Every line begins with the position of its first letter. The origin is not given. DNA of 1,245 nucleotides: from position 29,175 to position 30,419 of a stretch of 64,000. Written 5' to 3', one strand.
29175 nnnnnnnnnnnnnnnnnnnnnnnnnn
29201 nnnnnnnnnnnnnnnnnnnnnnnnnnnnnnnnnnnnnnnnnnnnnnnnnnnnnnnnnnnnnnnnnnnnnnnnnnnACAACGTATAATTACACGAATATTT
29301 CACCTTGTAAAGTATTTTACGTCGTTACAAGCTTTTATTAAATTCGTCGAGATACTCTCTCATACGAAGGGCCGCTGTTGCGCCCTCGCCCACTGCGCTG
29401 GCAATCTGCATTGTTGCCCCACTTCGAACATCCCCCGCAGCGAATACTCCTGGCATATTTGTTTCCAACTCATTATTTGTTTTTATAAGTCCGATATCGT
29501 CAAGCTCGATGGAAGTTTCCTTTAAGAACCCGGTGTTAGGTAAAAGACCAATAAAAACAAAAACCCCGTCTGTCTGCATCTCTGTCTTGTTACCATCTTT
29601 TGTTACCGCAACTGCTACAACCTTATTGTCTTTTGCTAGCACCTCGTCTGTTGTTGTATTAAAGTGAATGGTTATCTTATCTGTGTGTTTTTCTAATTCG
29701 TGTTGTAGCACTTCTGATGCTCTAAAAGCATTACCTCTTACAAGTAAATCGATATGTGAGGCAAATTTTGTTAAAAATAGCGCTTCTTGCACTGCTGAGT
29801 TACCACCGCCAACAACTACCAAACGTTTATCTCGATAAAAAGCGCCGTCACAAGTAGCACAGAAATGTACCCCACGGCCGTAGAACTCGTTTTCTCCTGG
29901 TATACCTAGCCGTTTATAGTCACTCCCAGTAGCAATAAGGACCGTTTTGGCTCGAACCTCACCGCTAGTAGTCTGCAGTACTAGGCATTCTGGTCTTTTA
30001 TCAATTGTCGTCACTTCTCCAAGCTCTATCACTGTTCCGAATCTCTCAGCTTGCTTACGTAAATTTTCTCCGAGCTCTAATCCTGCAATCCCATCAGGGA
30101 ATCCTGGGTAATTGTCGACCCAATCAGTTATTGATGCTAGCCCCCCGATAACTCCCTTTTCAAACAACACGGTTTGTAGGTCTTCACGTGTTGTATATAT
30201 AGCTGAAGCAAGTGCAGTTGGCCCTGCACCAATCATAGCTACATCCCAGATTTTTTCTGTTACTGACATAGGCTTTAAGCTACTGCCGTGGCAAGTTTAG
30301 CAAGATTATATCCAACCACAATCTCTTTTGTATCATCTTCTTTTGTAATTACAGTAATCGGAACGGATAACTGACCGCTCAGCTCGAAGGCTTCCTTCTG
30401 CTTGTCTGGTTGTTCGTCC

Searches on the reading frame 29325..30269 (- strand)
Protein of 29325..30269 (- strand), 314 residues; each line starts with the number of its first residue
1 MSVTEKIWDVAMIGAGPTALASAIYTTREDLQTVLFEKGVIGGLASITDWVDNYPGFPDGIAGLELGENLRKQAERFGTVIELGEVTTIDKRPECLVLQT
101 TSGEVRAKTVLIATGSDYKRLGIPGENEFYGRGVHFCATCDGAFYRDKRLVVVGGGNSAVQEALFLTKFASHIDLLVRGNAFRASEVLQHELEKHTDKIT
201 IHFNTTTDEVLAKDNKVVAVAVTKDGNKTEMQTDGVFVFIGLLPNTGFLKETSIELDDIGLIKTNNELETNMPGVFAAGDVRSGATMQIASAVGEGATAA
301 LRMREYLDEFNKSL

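Call 52: search_protein_families(library=pfam, proteins=[window:29325-30269:-], max_evalue=0.001)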
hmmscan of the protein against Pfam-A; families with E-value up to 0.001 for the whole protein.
window:29325-30269:- (314 aa): 7 families
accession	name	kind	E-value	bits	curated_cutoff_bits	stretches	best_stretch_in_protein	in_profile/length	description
PF07992.20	Pyr_redox_2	-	2.9e-49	168.5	26.1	1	9-296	2-291/291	Pyridine nucleotide-disulphide oxidoreductase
PF13738.12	Pyr_redox_3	-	1.1e-29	104.1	30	1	67-279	84-305/305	Pyridine nucleotide-disulphide oxidoreductase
PF00070.33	Pyr_redox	-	1.3e-14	54.9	22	1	149-223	1-80/82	Pyridine nucleotide-disulphide oxidoreductase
PF00743.25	FMO-like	-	8.6e-06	24.9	22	0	123-187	159-223/532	Flavin-binding monooxygenase-like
PF13434.12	Lys_Orn_oxgnase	-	2.5e-05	24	21.3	0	95-201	131-244/339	L-lysine 6-monooxygenase/L-ornithine 5-monooxygenase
PF01266.30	DAO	-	5.6e-05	23.3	27.9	0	67-117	152-205/353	FAD dependent oxidoreductase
PF13450.12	NAD_binding_8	-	0.0007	20.3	21.9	0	13-46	2-36/68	NAD(P)-binding Rossmann-like domain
